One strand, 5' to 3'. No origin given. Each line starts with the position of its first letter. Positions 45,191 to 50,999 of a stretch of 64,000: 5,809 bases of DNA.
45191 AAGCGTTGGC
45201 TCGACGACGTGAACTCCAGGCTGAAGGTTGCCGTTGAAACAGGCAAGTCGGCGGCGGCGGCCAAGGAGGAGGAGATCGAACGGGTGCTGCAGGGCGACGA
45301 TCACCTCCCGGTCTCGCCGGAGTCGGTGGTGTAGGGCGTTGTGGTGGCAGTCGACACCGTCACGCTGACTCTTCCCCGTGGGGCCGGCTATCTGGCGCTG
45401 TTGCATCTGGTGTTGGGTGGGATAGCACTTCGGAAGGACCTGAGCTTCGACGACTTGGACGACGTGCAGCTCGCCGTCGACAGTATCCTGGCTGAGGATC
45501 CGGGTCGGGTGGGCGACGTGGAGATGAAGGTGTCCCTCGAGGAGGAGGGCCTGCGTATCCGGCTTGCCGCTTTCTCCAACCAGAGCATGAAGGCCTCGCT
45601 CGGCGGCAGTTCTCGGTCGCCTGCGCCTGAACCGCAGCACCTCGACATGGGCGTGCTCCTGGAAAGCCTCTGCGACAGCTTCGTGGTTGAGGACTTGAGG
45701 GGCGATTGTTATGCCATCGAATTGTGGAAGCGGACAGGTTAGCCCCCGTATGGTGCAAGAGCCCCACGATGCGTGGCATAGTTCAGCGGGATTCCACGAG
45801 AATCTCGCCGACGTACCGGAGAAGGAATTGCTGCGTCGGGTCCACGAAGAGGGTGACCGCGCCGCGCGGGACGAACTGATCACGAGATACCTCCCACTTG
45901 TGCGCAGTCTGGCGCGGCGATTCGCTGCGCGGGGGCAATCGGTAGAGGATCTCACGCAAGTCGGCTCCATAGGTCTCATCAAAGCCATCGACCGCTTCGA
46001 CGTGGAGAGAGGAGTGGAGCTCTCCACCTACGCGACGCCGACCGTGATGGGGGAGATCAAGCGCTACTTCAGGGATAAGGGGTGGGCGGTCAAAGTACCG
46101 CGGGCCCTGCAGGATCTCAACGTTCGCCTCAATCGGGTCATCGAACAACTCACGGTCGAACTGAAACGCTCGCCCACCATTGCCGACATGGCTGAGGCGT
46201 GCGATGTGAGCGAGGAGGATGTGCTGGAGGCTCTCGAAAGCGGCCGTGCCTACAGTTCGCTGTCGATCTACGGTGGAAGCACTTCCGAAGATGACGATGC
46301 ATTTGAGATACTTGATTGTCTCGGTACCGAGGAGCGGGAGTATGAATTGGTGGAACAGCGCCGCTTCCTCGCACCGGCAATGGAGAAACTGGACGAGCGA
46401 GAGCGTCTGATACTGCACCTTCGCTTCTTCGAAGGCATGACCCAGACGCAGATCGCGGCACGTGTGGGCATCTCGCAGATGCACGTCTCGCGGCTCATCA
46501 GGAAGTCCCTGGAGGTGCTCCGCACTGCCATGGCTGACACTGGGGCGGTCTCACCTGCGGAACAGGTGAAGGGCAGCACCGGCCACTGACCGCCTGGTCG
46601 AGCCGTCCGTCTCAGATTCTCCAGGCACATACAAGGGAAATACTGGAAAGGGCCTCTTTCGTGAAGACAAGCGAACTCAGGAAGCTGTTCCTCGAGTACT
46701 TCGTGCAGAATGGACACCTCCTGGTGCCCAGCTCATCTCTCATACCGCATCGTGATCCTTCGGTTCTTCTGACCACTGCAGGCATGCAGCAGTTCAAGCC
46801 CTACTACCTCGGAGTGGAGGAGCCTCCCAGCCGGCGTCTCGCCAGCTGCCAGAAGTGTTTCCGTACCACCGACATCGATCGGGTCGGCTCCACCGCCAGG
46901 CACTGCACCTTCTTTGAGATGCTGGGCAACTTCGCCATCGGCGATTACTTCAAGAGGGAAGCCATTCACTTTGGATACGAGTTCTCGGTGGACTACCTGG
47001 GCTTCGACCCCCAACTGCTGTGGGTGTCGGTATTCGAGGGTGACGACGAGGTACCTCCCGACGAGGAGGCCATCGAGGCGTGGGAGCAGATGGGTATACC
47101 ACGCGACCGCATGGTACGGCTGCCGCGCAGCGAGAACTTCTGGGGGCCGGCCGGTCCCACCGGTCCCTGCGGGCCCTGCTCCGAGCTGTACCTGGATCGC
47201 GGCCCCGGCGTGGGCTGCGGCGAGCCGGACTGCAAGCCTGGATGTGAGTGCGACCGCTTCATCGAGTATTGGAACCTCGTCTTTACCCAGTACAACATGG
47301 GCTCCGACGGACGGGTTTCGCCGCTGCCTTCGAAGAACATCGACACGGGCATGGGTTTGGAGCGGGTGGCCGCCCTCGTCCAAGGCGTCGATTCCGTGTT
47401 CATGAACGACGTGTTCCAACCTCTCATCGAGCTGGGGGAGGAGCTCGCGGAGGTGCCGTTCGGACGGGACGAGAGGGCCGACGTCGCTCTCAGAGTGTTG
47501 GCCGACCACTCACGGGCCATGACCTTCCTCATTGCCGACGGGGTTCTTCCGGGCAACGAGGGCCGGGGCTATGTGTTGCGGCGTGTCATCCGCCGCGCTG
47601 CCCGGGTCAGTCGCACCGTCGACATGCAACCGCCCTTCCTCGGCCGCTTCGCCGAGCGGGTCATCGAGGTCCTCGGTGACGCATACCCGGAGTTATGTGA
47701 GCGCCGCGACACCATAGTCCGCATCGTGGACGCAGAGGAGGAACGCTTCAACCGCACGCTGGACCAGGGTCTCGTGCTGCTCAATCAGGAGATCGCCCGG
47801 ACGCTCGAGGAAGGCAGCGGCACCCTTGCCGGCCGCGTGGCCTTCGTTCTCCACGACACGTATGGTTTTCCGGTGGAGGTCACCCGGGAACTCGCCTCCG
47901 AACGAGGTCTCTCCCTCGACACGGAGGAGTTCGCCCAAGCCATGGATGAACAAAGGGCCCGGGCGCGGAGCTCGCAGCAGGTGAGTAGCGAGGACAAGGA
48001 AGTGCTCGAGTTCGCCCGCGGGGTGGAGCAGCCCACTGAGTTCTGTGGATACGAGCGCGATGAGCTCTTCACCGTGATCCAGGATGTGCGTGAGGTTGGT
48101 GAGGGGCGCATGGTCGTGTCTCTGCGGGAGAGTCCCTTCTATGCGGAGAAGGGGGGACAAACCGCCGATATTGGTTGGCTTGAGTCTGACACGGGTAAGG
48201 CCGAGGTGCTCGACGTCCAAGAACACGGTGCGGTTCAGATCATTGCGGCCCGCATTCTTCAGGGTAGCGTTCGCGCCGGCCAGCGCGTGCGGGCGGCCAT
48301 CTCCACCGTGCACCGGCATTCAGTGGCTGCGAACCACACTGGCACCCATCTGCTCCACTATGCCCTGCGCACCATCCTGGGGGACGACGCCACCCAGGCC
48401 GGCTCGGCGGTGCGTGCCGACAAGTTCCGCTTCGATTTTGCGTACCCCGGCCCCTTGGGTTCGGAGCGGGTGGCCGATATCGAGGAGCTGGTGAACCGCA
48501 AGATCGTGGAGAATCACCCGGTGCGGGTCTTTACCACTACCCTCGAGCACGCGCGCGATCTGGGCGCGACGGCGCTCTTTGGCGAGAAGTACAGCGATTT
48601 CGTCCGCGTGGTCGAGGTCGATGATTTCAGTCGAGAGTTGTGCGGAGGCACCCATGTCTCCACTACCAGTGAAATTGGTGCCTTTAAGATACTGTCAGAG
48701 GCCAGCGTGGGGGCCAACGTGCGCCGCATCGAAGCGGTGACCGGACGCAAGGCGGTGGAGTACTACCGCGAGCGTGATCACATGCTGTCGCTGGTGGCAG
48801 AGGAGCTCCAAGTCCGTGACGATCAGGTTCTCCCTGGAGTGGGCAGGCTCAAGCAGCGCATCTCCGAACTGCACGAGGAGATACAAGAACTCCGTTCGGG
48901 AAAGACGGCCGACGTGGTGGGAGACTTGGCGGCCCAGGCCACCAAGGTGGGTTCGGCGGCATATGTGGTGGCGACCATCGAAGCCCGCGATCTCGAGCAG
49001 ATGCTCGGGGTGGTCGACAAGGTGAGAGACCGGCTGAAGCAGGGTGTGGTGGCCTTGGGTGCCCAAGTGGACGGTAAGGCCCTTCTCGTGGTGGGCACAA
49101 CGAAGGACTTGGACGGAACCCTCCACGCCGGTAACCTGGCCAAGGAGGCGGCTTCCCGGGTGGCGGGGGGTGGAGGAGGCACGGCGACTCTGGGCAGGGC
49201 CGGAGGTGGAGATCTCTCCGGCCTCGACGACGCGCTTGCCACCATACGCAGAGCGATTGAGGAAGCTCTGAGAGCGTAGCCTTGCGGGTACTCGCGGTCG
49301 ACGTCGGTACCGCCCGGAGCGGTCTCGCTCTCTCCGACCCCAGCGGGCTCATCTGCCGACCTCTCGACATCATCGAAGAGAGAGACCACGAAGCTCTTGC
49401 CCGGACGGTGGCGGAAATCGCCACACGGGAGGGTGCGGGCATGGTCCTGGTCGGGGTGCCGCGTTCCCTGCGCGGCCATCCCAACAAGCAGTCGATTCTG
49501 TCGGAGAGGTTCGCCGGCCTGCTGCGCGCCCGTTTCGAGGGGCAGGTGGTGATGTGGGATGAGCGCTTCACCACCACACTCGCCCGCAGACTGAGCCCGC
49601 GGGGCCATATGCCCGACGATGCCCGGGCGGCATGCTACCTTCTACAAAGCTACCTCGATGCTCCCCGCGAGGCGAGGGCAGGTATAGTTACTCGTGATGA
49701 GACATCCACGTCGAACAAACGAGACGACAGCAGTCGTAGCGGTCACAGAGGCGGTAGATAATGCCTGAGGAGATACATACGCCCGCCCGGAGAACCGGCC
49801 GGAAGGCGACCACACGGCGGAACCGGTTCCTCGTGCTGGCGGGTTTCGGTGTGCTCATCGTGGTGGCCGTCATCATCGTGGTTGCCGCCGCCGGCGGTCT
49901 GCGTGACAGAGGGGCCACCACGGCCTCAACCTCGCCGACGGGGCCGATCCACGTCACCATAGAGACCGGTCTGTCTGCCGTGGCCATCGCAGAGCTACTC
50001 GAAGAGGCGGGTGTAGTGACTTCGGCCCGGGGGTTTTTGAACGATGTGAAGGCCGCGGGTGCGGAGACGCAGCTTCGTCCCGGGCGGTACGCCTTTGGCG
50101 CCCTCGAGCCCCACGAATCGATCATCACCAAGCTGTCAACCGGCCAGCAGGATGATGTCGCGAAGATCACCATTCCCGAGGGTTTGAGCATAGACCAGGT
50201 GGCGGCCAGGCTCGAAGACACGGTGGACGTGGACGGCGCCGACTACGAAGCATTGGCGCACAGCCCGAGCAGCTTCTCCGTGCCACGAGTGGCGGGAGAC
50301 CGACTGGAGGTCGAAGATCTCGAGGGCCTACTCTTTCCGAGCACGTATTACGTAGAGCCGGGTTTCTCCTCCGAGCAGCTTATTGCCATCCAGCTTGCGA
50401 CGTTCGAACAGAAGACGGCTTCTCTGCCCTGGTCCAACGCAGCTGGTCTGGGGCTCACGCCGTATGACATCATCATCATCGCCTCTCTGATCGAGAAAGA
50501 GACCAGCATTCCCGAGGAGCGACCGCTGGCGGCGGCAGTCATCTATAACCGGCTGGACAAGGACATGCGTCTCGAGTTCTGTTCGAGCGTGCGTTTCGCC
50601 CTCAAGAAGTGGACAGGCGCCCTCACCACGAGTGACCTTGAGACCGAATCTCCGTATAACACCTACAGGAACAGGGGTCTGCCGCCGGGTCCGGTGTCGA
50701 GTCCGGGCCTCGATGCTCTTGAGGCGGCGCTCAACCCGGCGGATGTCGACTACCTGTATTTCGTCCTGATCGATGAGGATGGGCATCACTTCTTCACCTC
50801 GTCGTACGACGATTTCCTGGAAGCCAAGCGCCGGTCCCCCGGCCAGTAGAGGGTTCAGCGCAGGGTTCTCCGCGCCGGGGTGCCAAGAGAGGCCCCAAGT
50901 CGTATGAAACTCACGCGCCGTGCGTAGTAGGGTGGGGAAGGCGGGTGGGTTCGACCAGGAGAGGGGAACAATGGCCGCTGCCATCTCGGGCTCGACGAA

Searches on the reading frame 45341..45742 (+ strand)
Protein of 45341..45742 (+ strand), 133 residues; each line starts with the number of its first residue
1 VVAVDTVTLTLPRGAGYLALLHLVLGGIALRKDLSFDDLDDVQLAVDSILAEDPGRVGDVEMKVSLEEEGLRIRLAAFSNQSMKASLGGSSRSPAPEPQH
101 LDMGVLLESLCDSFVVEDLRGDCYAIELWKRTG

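Call 17: search_protein_families(library=pfam, proteins=[window:45341-45742:+], max_evalue=0.001)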
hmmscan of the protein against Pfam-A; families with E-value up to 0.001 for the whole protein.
window:45341-45742:+ (133 aa): 0 families

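Call 19: search_protein_families(library=ncbifam, proteins=[window:45341-45742:+], max_evalue=0.01)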
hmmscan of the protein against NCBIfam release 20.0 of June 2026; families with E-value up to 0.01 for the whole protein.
window:45341-45742:+ (133 aa): 2 families
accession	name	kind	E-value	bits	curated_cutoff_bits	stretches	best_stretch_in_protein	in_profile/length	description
NF003144.0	PRK04069.1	equivalog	9.3e-07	28.4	145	1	4-76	5-83/161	anti-sigma B factor RsbW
TIGR01924.1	rsbW_low_gc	equivalog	3.5e-06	26.5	155.05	1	4-74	5-81/159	anti-sigma B factor RsbW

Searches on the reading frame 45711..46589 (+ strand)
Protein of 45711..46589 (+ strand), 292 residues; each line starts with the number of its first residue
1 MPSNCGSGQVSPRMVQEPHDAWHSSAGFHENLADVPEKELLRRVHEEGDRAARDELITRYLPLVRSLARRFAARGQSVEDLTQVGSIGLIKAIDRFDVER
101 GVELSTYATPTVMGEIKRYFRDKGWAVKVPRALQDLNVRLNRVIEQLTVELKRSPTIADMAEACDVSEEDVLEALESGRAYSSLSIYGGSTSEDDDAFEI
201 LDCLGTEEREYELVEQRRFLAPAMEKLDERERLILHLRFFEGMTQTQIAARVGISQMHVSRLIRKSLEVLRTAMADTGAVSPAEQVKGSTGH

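Call 17: search_protein_families(library=pfam, proteins=[window:45711-46589:+], max_evalue=0.001)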
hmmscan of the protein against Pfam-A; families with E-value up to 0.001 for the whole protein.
window:45711-46589:+ (292 aa): 8 families
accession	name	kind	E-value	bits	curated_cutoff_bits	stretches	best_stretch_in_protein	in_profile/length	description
PF04542.20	Sigma70_r2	-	8.4e-22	77.2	24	1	56-125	1-70/71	Sigma-70 region 2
PF04545.22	Sigma70_r4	-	3.2e-17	62.2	24.1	1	223-271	1-49/50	Sigma-70, region 4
PF04539.22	Sigma70_r3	-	2.1e-13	50.6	25.3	1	138-193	4-59/78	Sigma-70 region 3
PF08281.18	Sigma70_r4_2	-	5.4e-08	32.8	25.7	1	223-267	7-51/54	Sigma-70, region 4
PF13384.12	HTH_23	-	1.5e-05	25.1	24.6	1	228-265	5-40/50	Homeodomain-like domain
PF07638.17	Sigma70_ECF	-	7.9e-05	23.1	21.1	0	224-272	133-177/185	ECF sigma factor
PF01381.28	HTH_3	-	0.00022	21.6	23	0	242-264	9-31/55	Helix-turn-helix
PF16509.11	KORA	-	0.00073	20.1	26.7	0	218-269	7-57/84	TrfB plasmid transcriptional repressor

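Call 19: search_protein_families(library=ncbifam, proteins=[window:45711-46589:+], max_evalue=0.01)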
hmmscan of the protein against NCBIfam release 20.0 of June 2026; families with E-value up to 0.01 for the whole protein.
window:45711-46589:+ (292 aa): 83 families (the best 25 are shown)
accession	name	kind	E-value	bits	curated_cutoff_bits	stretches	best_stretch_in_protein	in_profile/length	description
TIGR02980.1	SigBFG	subfamily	4.4e-88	294.8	234.35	1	50-274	2-226/227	SigB/SigF/SigG family RNA polymerase sigma factor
NF005514.0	PRK07122.1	subfamily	2.7e-79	266.1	372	1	28-274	14-263/264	RNA polymerase sigma factor SigF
TIGR02941.1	Sigma_B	equivalog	4.8e-66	222.8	315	1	40-274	18-253/255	RNA polymerase sigma factor SigB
TIGR02885.1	spore_sigF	equivalog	1.4e-65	221.4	321.45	1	45-273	5-230/231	RNA polymerase sporulation sigma factor SigF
NF004052.0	PRK05572.1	subfamily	4.2e-63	213.2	311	1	31-274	13-250/252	SigF/SigG family RNA polymerase sporulation sigma factor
NF006071.0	PRK08215.1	equivalog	6.3e-59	199.7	372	1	37-273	24-256/258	RNA polymerase sporulation sigma factor SigG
TIGR02850.1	spore_sigG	equivalog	1.4e-56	191.8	457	1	36-272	20-252/254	RNA polymerase sporulation sigma factor SigG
NF005644.0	PRK07408.1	subfamily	3.6e-50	171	261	1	37-275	13-254/258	RNA polymerase sigma factor SigF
TIGR02937.1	sigma70-ECF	superfamily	1e-38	132.6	42.9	1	52-273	2-164/165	sigma-70 family RNA polymerase sigma factor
TIGR02479.1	FliA_WhiG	subfamily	3.2e-36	125.2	189.6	1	56-274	1-223/224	FliA/WhiG family RNA polymerase sigma factor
TIGR02997.1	Sig70-cyanoRpoD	subfamily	1e-31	110.4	384.5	1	31-271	56-298/298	RNA polymerase sigma factor, RpoD/SigA family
NF004935.0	PRK06288.1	equivalog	6.3e-31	108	343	1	29-278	11-266/270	RNA polymerase sigma factor WhiG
NF041931.2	MzaA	equivalog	8.5e-31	107.5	800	1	45-243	469-670/726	MZA anti-phage system associated sigma-70 family RNA polymerase sigma factor MzaA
NF005413.0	PRK06986.1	subfamily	1.2e-30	107.1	201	1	48-275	10-237/241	RNA polymerase sigma factor FliA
NF006158.0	PRK08301.1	equivalog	9.5e-30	103.8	339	2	34-123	43-131/241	RNA polymerase sporulation sigma factor SigE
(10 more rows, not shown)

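Call 20: search_solved_structures(query=window:45711-46589:+, max_evalue=1e-8, show_alignments=1)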
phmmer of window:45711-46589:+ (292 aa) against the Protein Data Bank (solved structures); distinct sequences matched with E-value up to 1e-8: 73 (the best 60 are shown).
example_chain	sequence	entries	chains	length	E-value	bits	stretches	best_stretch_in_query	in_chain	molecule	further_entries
8x6g_H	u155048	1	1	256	1e-56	195.2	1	43-273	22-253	RNA polymerase sigma factor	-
1l0o_C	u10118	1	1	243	1.5e-48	168.5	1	32-268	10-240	sigma factor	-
6pfj_A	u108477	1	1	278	9.1e-27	97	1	38-278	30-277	RNA polymerase sigma factor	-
6pfv_A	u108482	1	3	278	2e-26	95.9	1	38-278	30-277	RNA polymerase sigma factor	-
5tw1_F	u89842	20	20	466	6.1e-25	91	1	38-271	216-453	RNA polymerase sigma factor SigA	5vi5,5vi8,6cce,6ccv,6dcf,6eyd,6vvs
8x6f_E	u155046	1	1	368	6.2e-25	91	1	32-271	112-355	RNA polymerase sigma factor SigA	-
7ckq_F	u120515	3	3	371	1.8e-24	89.5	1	31-271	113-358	RNA polymerase sigma factor SigA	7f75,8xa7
9e7v_F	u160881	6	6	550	3.6e-24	88.5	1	44-270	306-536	RNA polymerase sigma factor SigA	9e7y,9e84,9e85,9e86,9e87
5uh5_F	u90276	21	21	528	3.7e-24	88.5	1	43-271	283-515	RNA polymerase sigma factor SigA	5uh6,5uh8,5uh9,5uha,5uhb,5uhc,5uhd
7kif_F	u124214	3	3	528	3.7e-24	88.5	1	43-271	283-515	RNA polymerase sigma factor SigA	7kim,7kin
6bzo_F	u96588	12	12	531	4.3e-24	88.3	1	44-271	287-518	RNA polymerase sigma factor SigA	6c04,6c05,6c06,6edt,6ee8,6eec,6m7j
8k60_F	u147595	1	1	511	7.6e-24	87.4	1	38-271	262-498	RNA polymerase principal sigma factor HrdB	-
8dy7_F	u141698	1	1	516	7.8e-24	87.4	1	38-271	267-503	RNA polymerase sigma factor SigA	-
8dy9_F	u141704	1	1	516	7.8e-24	87.4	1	38-271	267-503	RNA polymerase sigma factor SigA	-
7vpd_F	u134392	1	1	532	8.3e-24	87.3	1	38-271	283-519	RNA polymerase sigma factor SigA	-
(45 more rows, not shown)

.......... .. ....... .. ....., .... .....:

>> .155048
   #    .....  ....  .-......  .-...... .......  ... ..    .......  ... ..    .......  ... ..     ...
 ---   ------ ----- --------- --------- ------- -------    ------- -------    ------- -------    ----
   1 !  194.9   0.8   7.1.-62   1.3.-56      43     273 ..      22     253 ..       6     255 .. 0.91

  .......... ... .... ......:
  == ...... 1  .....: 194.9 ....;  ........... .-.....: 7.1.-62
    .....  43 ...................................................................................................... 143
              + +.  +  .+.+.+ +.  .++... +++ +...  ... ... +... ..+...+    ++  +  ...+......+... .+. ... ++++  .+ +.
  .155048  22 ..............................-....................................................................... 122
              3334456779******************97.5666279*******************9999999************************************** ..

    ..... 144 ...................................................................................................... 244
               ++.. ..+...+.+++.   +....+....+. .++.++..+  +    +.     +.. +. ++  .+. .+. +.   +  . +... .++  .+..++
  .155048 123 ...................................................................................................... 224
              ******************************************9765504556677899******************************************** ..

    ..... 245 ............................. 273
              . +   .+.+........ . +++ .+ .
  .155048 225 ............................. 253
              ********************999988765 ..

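Call 24: search_solved_structures(query=window:45711-46589:+, max_evalue=1e-25, show_alignments=4)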
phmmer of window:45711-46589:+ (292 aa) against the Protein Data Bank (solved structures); distinct sequences matched with E-value up to 1e-25: 4.
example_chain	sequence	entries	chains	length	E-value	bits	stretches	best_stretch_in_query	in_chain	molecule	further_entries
8x6g_H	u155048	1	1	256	1e-56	195.2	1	43-273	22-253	RNA polymerase sigma factor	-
1l0o_C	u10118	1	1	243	1.5e-48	168.5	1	32-268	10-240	sigma factor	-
6pfj_A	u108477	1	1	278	9.1e-27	97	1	38-278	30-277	RNA polymerase sigma factor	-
6pfv_A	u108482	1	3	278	2e-26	95.9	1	38-278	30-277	RNA polymerase sigma factor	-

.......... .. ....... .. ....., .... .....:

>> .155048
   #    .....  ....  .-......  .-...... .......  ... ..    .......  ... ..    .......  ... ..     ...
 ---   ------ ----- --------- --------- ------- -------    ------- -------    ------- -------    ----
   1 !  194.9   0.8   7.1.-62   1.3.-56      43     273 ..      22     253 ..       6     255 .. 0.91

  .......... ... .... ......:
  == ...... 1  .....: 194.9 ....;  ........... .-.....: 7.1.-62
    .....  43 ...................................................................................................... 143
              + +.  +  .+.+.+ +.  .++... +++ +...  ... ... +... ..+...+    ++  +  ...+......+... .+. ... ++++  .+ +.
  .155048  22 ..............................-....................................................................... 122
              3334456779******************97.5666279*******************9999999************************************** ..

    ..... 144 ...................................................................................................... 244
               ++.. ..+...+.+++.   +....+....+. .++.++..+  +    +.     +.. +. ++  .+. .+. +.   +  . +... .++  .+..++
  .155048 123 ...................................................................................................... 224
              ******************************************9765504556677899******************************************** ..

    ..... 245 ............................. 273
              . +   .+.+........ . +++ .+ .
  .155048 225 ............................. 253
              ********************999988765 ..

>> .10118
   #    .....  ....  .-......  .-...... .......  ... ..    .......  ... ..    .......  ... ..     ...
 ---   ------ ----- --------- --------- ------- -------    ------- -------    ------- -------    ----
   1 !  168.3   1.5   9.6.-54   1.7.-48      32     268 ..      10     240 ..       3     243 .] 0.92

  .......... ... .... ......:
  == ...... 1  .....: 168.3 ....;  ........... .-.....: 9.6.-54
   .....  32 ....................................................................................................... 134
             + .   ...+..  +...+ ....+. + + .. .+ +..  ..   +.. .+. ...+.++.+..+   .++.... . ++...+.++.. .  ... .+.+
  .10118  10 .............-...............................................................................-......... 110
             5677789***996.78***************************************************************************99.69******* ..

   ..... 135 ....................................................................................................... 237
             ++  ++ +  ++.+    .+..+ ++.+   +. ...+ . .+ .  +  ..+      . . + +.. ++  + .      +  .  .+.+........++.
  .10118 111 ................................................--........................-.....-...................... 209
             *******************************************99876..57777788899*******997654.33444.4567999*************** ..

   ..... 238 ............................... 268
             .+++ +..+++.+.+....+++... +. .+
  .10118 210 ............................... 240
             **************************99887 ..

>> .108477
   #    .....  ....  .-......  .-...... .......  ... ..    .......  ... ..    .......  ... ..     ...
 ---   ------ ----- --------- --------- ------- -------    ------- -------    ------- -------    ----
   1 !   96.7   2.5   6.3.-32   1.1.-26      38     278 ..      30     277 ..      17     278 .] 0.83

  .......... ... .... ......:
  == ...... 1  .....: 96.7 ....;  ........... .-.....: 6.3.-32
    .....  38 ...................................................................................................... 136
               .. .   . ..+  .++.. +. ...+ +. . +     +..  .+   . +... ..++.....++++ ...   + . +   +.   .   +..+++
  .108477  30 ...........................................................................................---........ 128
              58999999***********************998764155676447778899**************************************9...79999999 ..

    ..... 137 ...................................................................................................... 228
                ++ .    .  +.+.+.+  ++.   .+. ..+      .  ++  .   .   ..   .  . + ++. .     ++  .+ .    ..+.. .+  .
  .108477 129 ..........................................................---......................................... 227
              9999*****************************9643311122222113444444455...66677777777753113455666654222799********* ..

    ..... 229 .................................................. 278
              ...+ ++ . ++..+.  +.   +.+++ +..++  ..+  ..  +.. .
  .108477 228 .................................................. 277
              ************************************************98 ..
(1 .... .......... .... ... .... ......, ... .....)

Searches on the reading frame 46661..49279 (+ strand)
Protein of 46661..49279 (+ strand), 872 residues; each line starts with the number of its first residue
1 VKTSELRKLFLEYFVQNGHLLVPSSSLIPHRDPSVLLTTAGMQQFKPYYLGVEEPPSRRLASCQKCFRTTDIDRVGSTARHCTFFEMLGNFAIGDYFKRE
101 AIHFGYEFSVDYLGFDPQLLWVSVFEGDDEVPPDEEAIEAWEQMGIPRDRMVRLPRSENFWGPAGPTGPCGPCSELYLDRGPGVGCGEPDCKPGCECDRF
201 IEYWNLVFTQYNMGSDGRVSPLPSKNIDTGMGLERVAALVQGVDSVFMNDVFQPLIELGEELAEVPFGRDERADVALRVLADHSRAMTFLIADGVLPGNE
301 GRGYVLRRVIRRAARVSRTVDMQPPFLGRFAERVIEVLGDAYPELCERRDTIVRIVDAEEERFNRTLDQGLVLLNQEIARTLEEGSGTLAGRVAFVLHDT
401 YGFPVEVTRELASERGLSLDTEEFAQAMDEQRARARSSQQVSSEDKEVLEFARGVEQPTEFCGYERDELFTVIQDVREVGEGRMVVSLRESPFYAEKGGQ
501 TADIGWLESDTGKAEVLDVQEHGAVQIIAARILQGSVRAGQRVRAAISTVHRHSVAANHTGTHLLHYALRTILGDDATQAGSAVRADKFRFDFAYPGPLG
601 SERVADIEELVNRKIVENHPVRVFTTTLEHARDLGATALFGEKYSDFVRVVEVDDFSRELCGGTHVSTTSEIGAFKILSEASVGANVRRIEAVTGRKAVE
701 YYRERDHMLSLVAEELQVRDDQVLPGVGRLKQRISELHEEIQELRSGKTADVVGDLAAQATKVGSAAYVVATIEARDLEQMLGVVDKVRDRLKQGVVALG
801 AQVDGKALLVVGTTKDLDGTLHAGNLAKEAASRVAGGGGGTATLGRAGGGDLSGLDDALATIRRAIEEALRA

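Call 17: search_protein_families(library=pfam, proteins=[window:46661-49279:+], max_evalue=0.001)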
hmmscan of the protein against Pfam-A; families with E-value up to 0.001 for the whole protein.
window:46661-49279:+ (872 aa): 3 families
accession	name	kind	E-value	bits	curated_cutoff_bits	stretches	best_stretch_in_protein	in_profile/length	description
PF01411.24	tRNA-synt_2c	-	4.4e-174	580.5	30.3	1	5-548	1-549/552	tRNA synthetases class II (A)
PF07973.19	tRNA_SAD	-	1.7e-18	66.7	24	1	648-691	1-44/44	Threonyl and Alanyl tRNA synthetase second additional domain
PF02272.25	DHHA1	-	2.5e-08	34.7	25.9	1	768-868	4-102/102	DHHA1 domain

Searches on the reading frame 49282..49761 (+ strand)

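Call 17: search_protein_families(library=pfam, proteins=[window:49282-49761:+], max_evalue=0.001)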
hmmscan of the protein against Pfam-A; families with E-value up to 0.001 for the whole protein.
window:49282-49761:+ (159 aa): 1 family
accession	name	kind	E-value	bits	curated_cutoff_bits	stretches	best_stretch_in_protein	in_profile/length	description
PF03652.20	RuvX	-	1.4e-27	97.1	29.2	1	1-126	1-133/134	Holliday junction resolvase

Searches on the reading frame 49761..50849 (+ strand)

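Call 18: search_protein_families(library=pfam, proteins=[window:49761-50849:+], max_evalue=0.001)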
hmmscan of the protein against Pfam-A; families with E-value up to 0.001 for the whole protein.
window:49761-50849:+ (362 aa): 1 family
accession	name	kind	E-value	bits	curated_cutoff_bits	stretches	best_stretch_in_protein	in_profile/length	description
PF02618.21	YceG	-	1.9e-77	260.9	32.4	1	65-357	1-274/275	YceG-like family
